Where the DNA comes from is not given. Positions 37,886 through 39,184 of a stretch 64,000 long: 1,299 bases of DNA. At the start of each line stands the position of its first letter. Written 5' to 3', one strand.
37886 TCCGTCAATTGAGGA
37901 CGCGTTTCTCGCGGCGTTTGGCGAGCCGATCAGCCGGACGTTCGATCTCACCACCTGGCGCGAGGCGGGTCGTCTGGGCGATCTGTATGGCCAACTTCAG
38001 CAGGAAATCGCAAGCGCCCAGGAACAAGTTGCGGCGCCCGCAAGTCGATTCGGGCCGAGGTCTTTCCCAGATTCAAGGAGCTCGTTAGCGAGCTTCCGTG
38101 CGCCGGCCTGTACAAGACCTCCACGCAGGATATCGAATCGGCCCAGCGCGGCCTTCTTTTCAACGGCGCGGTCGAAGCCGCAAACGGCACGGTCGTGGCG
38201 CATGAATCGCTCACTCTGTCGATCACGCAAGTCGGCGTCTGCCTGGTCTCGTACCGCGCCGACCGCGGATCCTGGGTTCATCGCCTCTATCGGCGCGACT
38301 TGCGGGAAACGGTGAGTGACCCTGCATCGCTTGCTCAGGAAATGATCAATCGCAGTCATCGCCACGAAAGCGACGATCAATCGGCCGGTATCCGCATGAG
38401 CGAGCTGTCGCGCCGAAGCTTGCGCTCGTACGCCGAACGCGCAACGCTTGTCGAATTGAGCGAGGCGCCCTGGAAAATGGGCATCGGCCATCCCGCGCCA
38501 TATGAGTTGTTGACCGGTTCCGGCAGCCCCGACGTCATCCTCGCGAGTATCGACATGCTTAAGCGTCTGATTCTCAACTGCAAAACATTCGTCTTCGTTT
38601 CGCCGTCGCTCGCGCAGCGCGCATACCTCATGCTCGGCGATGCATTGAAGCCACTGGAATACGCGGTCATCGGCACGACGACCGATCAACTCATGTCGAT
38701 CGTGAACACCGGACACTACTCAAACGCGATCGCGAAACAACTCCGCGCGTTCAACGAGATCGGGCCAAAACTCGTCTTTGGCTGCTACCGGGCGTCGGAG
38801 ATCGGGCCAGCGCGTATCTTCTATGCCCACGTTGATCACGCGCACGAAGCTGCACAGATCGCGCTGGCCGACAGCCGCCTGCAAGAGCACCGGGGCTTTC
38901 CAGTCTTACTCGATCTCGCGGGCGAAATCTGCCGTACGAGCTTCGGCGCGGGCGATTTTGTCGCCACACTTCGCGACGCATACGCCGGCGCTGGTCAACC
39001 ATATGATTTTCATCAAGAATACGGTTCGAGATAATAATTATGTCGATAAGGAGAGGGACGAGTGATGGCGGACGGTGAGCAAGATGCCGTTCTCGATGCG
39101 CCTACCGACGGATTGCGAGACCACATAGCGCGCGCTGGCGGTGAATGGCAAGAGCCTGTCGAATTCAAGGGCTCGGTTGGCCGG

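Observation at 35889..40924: Compact five-gene operon: ECF-like sigma, HTH-like protein, ImmA/IrrE protease, NurA-like protein and HerA ATPase - candidate undescribed damage- or infection-triggered system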

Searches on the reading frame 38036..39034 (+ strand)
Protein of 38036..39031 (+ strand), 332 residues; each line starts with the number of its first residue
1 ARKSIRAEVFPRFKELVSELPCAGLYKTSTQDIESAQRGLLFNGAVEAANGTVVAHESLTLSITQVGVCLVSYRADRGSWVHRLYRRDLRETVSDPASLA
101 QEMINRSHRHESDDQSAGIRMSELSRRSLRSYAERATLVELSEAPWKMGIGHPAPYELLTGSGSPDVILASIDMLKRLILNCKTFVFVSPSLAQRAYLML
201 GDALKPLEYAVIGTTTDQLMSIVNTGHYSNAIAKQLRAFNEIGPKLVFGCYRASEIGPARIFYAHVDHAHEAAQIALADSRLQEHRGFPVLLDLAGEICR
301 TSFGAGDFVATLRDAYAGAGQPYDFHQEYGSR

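Call 3: search_protein_families(library=pfam, proteins=[window:38195-39034:+], max_evalue=1)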
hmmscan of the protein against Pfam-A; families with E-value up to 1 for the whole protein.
window:38195-39034:+ (279 aa): 0 families

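Call 4: search_protein_families(library=padloc, proteins=[window:38195-39034:+], max_evalue=1)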
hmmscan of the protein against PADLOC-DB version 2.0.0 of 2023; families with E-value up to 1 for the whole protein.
window:38195-39034:+ (279 aa): 0 families

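Call 16: find_homologous_proteins(query=window:38036-39031:+, max_evalue=0.00001)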
Query window:38036-39031:+ (332 aa): 1618 proteins with E <= 0.00001 among 7094 candidates; the best 120 are listed.
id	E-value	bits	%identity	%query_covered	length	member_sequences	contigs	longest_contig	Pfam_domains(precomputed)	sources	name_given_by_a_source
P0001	5.7e-182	622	100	84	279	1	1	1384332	-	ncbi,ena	-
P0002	2.5e-157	541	73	99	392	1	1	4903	-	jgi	jgi:hypothetical protein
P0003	2.7e-152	525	71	99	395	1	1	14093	-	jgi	jgi:hypothetical protein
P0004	7.2e-148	510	68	99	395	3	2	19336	-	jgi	jgi:hypothetical protein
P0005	2.8e-141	488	67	100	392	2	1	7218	-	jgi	jgi:hypothetical protein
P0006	1.3e-140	486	65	100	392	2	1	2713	-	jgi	jgi:hypothetical protein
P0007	1.0e-138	480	66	100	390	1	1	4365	-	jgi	jgi:hypothetical protein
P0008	8.9e-138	477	63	100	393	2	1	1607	-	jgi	jgi:hypothetical protein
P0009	1.1e-137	477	66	100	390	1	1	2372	-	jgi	jgi:hypothetical protein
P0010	5.2e-136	471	65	100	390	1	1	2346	-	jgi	jgi:hypothetical protein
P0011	1.2e-131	457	63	99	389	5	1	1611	-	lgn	-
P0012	4.5e-131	455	62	99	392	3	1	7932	-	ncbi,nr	ncbi:MAG TPA: hypothetical protein VFL82_11385 [Thermomicrobiales bacterium]|nr:hypothetical protein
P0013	6.5e-130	451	62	99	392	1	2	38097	-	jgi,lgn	jgi:hypothetical protein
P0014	7.1e-130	451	62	99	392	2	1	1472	-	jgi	jgi:hypothetical protein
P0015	7.4e-128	444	61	99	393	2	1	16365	-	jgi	jgi:hypothetical protein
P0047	5.0e-97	343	49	100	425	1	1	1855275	-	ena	-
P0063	9.5e-96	339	49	100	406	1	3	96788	-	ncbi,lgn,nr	ncbi:hypothetical protein L0337_27365 [candidate division KSB1 bacterium]|nr:hypothetical protein [c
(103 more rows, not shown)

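Call 28: predict_structure(alignment_id=A2)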
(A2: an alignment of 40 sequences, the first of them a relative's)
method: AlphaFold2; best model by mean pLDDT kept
length: 392 residues; sequences in the alignment: 40
mean_pLDDT: 68.3   pTM: 0.65
mean pLDDT of the five models: 68.3, 67.2, 64.9, 60.8, 60.2
residues with pLDDT >= 90: 84; 70-90: 117; 50-70: 97; < 50: 94
segments of 3 or more residues with pLDDT < 50: 1-10, 110-134, 136-152, 165-185, 345-355, 390-392
pLDDT, mean of each block of 10 residues (from residue 1): 36 51 56 51 58 71 88 86 94 87 71 31 39 42 43 54 47 36 54 79 85 73 78 91 85 70 92 89 82 91 94 79 95 91 51 50 65 72 60 31
secondary structure, 60 per line:
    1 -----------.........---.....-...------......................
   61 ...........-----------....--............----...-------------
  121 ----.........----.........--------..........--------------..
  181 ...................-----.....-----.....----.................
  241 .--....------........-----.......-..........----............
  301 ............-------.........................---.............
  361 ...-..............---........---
elements in order: H12-20 H24-28 H39-71 E83-86 H89-100 E105-107 E125-133 E138-146 H155-164 H179-199 E205-209 H215-219 H224-241 E244-247 H254-261 E267-273 H275-284 H289-305 E306-312 E320-325 H326-344 H348-363 H365-378 H382-389

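Call 31: fold_search(model_id=the predicted structure, library=pdb)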
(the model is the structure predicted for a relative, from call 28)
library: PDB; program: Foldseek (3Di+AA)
matches with E <= 10: 417; with E <= 0.001: 0
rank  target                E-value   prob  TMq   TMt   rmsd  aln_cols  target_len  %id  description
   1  9x1n_G                3.0e-02  0.80  0.23  0.23  15.1       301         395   12  The cryo-EM structure of HerA-NurA complex with ATPgammaS and dsDNA from Thermococcus kodakarensis (State 1) (released 2026-02-04)
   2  9x1m_G                9.2e-02  0.80  0.27  0.26  11.0       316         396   11  The cryo-EM structure of HerA-NurA complex with AMPPNP and dsDNA from Thermococcus kodakarensis (released 2026-02-04)
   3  4eoh_B                9.2e-02  0.08  0.09  0.11  19.0       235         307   14  Crystal Structure of Human PL Kinase with bound Theophylline (released 2012-05-02)
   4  6yk1_A                1.7e-01  0.08  0.10  0.12  19.8       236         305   11  Crystal structure of mouse pyridoxal kinase in complex with ATP-gamma-S and artesunate (released 2021-04-14)
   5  3fhy_B                2.2e-01  0.05  0.09  0.10  19.4       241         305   11  Crystal structure of D235N mutant of human pyridoxal kinase (released 2008-12-23)
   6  6s6d_C                3.0e-01  0.08  0.10  0.13  18.4       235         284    8  Crystal structure of RagA-Q66L-GTP/RagC-S75N-GDP GTPase heterodimer complex (released 2019-10-16)
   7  9x1l_G                3.1e-01  0.23  0.24  0.24  20.7       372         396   11  The cryo-EM structure of HerA-NurA complex with AMPPNP from Thermococcus kodakarensis (released 2026-02-04)
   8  6yjz_D                3.1e-01  0.06  0.10  0.12  18.5       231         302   11  Crystal structure of mouse pyridoxal kinase in apo form (released 2021-04-14)
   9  9hny_F1               3.1e-01  0.03  0.09  0.05  25.1       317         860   11  Mitoribosomal small subunit in complex with Mettl15 and Mettl17 (released 2025-03-26)
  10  2ygk_A                3.3e-01  0.41  0.27  0.32  15.8       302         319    9  Crystal structure of the NurA nuclease from Sulfolobus solfataricus (released 2011-12-14)
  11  3keu_A                3.5e-01  0.08  0.10  0.12  17.4       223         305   11  Crystal Structure of Human PL Kinase with bound PLP and ATP (released 2009-11-03)
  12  3tal_B                3.9e-01  0.15  0.23  0.22  21.2       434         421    9  Crystal structure of NurA with manganese (released 2011-11-23)
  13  6yjz_A                3.9e-01  0.07  0.12  0.13  16.1       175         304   13  Crystal structure of mouse pyridoxal kinase in apo form (released 2021-04-14)
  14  6yk0_A                4.1e-01  0.04  0.10  0.11  18.7       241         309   11  Crystal structure of mouse pyridoxal kinase in complex with ATP-gamma-S (released 2021-04-14)
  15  8a3u                  4.1e-01  0.04  0.09  0.09  22.9       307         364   12  Crystal structure of a chimeric LOV-Histidine kinase SB2F1 (symmetrical variant, trigonal form with short c-axis) (released 2023-12-20)
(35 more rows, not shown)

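Call 33: find_encoding_contigs(protein=P0001, flank=10000, max_places=3)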
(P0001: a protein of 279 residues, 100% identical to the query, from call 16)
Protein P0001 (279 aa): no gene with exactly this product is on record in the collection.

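Call 34: find_encoding_contigs(protein=P0047, flank=10000, max_places=3)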
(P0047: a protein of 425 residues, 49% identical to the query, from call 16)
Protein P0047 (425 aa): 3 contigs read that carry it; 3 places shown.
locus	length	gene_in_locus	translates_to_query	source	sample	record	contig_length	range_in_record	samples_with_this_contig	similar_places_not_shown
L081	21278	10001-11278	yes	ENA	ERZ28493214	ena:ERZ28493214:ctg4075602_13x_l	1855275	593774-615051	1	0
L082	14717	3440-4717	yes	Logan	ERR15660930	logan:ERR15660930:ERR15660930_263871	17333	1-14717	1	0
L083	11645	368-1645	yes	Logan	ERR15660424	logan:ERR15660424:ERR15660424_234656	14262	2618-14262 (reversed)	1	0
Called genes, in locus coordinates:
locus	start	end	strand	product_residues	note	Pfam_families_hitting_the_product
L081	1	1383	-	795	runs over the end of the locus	-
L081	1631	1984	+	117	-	-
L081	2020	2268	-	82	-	-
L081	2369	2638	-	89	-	-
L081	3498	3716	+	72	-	PF13560:HTH_31, PF01381:HTH_3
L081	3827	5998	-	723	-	-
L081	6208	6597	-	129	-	-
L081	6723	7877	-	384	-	PF01170:UPF0020 (faint), PF01555:N6_N4_Mtase, PF08241:Methyltransf_11 (faint)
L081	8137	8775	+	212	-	-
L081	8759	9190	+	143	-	-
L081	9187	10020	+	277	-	PF06114:Peptidase_M78 (faint)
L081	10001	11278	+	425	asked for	-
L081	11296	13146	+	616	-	PF01935:DUF87, PF05872:HerA_C (faint), PF10412:TrwB_AAD_bind (weak)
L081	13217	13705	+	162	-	PF13482:RNase_H_2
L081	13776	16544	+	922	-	PF00580:UvrD-helicase, PF13245:AAA_19, PF13604:AAA_30 (faint), PF13361:UvrD_C, PF13538:UvrD_C_2 (faint), PF12705:PDDEXK_1, PF01930:Cas_Cas4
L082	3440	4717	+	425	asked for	-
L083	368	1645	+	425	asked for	-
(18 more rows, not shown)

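Call 35: find_encoding_contigs(protein=P0063, flank=10000, max_places=3)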
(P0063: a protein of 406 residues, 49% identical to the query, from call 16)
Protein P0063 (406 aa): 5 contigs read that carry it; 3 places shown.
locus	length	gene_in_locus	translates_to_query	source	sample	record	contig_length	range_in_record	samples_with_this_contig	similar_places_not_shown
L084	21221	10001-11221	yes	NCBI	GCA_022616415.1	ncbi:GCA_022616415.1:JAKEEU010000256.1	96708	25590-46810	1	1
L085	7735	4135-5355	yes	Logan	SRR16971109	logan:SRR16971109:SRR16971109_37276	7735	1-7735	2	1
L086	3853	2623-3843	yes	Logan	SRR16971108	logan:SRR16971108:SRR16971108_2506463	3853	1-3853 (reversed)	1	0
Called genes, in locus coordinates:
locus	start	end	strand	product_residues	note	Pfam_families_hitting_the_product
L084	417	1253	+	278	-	PF01557:FAA_hydrolase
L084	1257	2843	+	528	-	PF00171:Aldedh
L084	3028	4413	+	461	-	PF00890:FAD_binding_2 (faint), PF01134:GIDA (faint), PF01262:AlaDh_PNT_C (faint), PF07992:Pyr_redox_2, PF12831:FAD_oxidored, PF13738:Pyr_redox_3, PF00070:Pyr_redox, PF02852:Pyr_redox_dim, +6 more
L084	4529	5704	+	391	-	PF17874:TPR_MalT, PF13432:TPR_16 (faint), PF13428:TPR_14 (faint), PF07719:TPR_2 (faint), PF07721:TPR_4 (faint), PF13374:TPR_10 (faint), PF13424:TPR_12 (weak), PF00196:GerE, +2 more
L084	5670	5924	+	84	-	-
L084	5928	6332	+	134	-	PF01850:PIN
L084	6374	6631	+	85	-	PF10049:DUF2283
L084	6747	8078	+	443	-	PF01555:N6_N4_Mtase, PF01170:UPF0020 (faint)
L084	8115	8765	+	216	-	-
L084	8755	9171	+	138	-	-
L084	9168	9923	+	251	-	PF06114:Peptidase_M78 (weak)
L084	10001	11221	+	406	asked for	-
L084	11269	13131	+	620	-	PF01935:DUF87, PF05872:HerA_C (faint)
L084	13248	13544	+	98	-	-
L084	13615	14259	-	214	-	PF18929:DUF5678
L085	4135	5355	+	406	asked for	-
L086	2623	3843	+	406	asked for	-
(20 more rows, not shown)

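Call 61: find_related_loci(query=A2, collection=viral_contigs, flank=8000)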
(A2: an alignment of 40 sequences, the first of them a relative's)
Query A2 (392 aa) in viral_contigs; peptide patterns used: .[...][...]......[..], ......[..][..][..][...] (x = any residue, [..] = any of these).
29 stretches matched a pattern; 3 encode a relative of the query (tblastn E <= 1e-3); 3 distinct loci.
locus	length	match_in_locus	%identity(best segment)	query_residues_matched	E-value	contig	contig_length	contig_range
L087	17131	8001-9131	47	16-388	5e-116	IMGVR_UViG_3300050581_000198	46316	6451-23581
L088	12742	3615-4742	43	16-388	5e-96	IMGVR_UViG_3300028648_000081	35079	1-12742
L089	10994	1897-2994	41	14-379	1e-85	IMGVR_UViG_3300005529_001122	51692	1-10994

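Call 72: predict_structure(alignment_id=A6)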
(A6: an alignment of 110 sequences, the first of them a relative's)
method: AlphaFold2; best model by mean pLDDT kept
length: 392 residues; sequences in the alignment: 110
mean_pLDDT: 87.4   pTM: 0.84
mean pLDDT of the five models: 87.4, 87.4, 86.1, 84.2, 82.9
residues with pLDDT >= 90: 231; 70-90: 129; 50-70: 13; < 50: 19
segments of 3 or more residues with pLDDT < 50: 1-8, 167-176
pLDDT, mean of each block of 10 residues (from residue 1): 41 78 88 79 85 88 95 93 97 97 97 81 92 90 91 77 58 49 85 98 97 93 91 98 96 88 97 96 90 97 98 95 98 98 93 95 80 84 75 47
secondary structure, 60 per line:
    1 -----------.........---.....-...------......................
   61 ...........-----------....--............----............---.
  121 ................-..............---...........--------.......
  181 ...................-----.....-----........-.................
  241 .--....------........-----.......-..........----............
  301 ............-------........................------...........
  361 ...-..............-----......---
elements in order: H12-20 H24-28 H39-71 E83-86 H89-100 E105-116 E120-133 E138-151 H155-165 H174-199 E205-209 H215-222 H224-241 E244-247 H254-261 E267-273 H275-284 H289-305 E306-312 E320-325 H326-343 H350-363 H365-378 H384-389

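Call 74: fold_search(model_id=the predicted structure, library=pdb)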
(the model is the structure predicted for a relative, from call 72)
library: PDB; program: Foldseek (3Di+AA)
matches with E <= 10: 637; with E <= 0.001: 15
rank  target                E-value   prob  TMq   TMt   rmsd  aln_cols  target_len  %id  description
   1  2ygk_A                1.2e-06  1.00  0.47  0.55   7.1       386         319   10  Crystal structure of the NurA nuclease from Sulfolobus solfataricus (released 2011-12-14)
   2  9x1m_G                1.8e-06  1.00  0.42  0.42   8.8       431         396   11  The cryo-EM structure of HerA-NurA complex with AMPPNP and dsDNA from Thermococcus kodakarensis (released 2026-02-04)
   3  9x1n_G                1.9e-06  1.00  0.41  0.40  15.2       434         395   11  The cryo-EM structure of HerA-NurA complex with ATPgammaS and dsDNA from Thermococcus kodakarensis (State 1) (released 2026-02-04)
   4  3tal_A                1.5e-05  1.00  0.36  0.34  13.6       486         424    8  Crystal structure of NurA with manganese (released 2011-11-23)
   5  3tal_B                3.8e-05  1.00  0.35  0.34  11.3       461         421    8  Crystal structure of NurA with manganese (released 2011-11-23)
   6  3tai_A                7.1e-05  1.00  0.38  0.36  13.1       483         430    9  Crystal structure of NurA (released 2011-11-23)
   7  9x1l_G                8.5e-05  1.00  0.38  0.38   8.0       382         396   11  The cryo-EM structure of HerA-NurA complex with AMPPNP from Thermococcus kodakarensis (released 2026-02-04)
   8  3taz_B                1.1e-04  1.00  0.34  0.31  13.6       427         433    9  Crystal structure of NurA bound to dAMP and manganese (released 2011-11-23)
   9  3tai_B                1.2e-04  1.00  0.38  0.35  13.4       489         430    9  Crystal structure of NurA (released 2011-11-23)
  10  3taz_A                1.3e-04  1.00  0.37  0.34  12.6       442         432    9  Crystal structure of NurA bound to dAMP and manganese (released 2011-11-23)
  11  4krf_A                3.5e-04  0.99  0.25  0.14  11.3       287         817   10  Structure of Human Argonaute-1 let-7 complex (released 2013-06-19)
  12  4w5o_A                5.4e-04  0.98  0.25  0.15  11.0       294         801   10  The Crystal Structure of Human Argonaute2 Bound to a Guide and Target RNA Containing Seed Pairing from 2-9 (released 2014-11-12)
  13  5t7b_A                5.7e-04  0.97  0.25  0.14  11.0       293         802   10  Argonaute-2 - 5'-(E)-vinylphosphonate 2'-O-methyl-uridine modified mrTTR guide RNA complex (released 2016-12-14)
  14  3ga2                  6.4e-04  1.00  0.30  0.45  14.2       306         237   10  Crystal structure of the Endonuclease_V (BSU36170) from Bacillus subtilis, Northeast Structural Genomics Consortium Targ (released 2009-02-24)
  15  5guh_A                8.0e-04  0.96  0.25  0.15  10.8       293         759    8  Crystal structure of silkworm PIWI-clade Argonaute Siwi bound to piRNA (released 2016-10-19)
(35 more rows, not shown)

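Call 93: search_protein_families(library=pfam, proteins=[L087:842-1300:+, L087:1685-3127:-, L087:3124-5841:-, L087:11030-12256:-, L087:12279-12929:-, L087:12791-14152:-, L087:14149-14655:-, L087:14704-15117:-, L087:15314-15970:-, L087:16165-17049:-], max_evalue=0.001)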
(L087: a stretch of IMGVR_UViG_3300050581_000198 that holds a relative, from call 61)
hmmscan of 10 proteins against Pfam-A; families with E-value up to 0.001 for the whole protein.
L087:842-1300:+ (152 aa): 0 families

L087:1685-3127:- (480 aa): 5 families
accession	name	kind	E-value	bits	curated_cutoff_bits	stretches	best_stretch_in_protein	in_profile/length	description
PF02384.22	N6_Mtase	-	7.1e-58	196.8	20.4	1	115-427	4-303/311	N-6 DNA Methylase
PF12161.14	HsdM_N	-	2.8e-10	41.4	24.5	1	6-41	3-37/135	HsdM N-terminal domain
PF07669.17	Eco57I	-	2.2e-06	28.3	25.3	1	239-326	67-164/171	Eco57I restriction-modification methylase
PF01170.24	UPF0020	-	4.4e-06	27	22.3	1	162-303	29-171/197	RMKL-like, methyltransferase domain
PF20473.4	MmeI_Mtase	-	6.6e-05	22.7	27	1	163-228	21-88/259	MmeI, DNA-methyltransferase domain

L087:3124-5841:- (905 aa): 6 families
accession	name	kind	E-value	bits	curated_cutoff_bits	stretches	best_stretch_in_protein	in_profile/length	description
PF04851.21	ResIII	-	6e-34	117.8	22.5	1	173-374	3-163/164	Type III restriction enzyme, res subunit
PF08463.15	EcoEI_R_C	-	4e-30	105.5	24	1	741-903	2-162/163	EcoEI R protein C-terminal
PF18766.7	SWI2_SNF2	-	1.6e-14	54.5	26.7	2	177-249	1-74/221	SWI2/SNF2 ATPase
PF00270.35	DEAD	-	1.1e-09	38.7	26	1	189-375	11-162/167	DEAD/DEAH box helicase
PF04313.20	HSDR_N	-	3.3e-08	34.1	25.1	1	61-133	124-195/198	Type I restriction enzyme R protein N terminus (HSDR_N)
PF00271.37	Helicase_C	-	6.5e-08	33.2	23.5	1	527-583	55-110/110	Helicase conserved C-terminal domain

L087:11030-12256:- (408 aa): 3 families
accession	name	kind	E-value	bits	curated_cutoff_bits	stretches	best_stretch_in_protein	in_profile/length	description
PF01555.25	N6_N4_Mtase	-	4e-07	30.7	26.7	1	41-75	180-214/221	DNA methylase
PF01170.24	UPF0020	-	1.4e-05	25.3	22.3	0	197-249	85-136/197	RMKL-like, methyltransferase domain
PF08241.18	Methyltransf_11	-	0.00071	20.6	21.2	0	203-240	33-66/95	Methyltransferase domain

L087:12279-12929:- (216 aa): 0 families

L087:12791-14152:- (453 aa): 3 families
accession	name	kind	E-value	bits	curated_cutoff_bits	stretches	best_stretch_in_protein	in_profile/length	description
PF00239.26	Resolvase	-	4.5e-41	140.8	23.3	1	15-165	2-143/145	Resolvase, N terminal domain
PF07508.19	Recombinase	-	2.8e-17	63.3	21.1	1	189-284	1-100/102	Recombinase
PF13408.12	Zn_ribbon_recom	-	2.6e-15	56.9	25.3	1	301-362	1-58/58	Recombinase zinc beta ribbon domain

L087:14149-14655:- (168 aa): 1 family
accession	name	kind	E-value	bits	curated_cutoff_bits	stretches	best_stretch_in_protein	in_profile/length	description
PF11149.13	DUF2924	-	2.4e-43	148.1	31.2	1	20-162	2-135/135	Protein of unknown function (DUF2924)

L087:14704-15117:- (137 aa): 2 families
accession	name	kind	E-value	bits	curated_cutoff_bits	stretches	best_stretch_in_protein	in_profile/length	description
PF13539.11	Peptidase_M15_4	-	4.4e-12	46.8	25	1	60-118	3-70/70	D-alanyl-D-alanine carboxypeptidase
PF02557.22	VanY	-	2.4e-10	40.7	25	1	10-76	6-75/132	D-alanyl-D-alanine carboxypeptidase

L087:15314-15970:- (218 aa): 1 family
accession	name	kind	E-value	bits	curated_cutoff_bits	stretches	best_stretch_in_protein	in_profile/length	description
PF04542.20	Sigma70_r2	-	5.9e-06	26.4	24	1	30-78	17-66/71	Sigma-70 region 2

L087:16165-17049:- (294 aa): 0 families

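Call 95: search_protein_representatives(alignment_id=A6)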
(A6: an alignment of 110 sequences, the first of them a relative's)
Query: 110 sequences, 398 profile positions. Proteins with E-value up to 0.001 (for the whole library): 584; up to 1e-10: 457; up to 1e-30: 219. The best 150 are listed.
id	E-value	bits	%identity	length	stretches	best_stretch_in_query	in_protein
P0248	1.9e-175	600.0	-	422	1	12-397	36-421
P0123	1.0e-174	597.5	-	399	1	6-398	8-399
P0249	1.9e-168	576.9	-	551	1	6-397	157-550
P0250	3.2e-160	549.9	-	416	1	9-397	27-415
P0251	7.1e-148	509.2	-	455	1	12-397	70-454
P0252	1.2e-146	505.2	-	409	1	16-397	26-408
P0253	2.4e-145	500.9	-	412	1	17-397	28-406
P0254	3.5e-144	497.0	-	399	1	21-397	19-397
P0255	2.6e-142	490.9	-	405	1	17-398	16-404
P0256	2.8e-142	490.8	-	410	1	15-389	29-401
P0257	6.5e-141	486.3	-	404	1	11-397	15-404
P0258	1.2e-140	485.4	-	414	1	13-393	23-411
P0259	1.0e-139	482.3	-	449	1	13-397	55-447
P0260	1.3e-138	478.7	-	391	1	11-397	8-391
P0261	3.1e-138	477.5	-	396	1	13-398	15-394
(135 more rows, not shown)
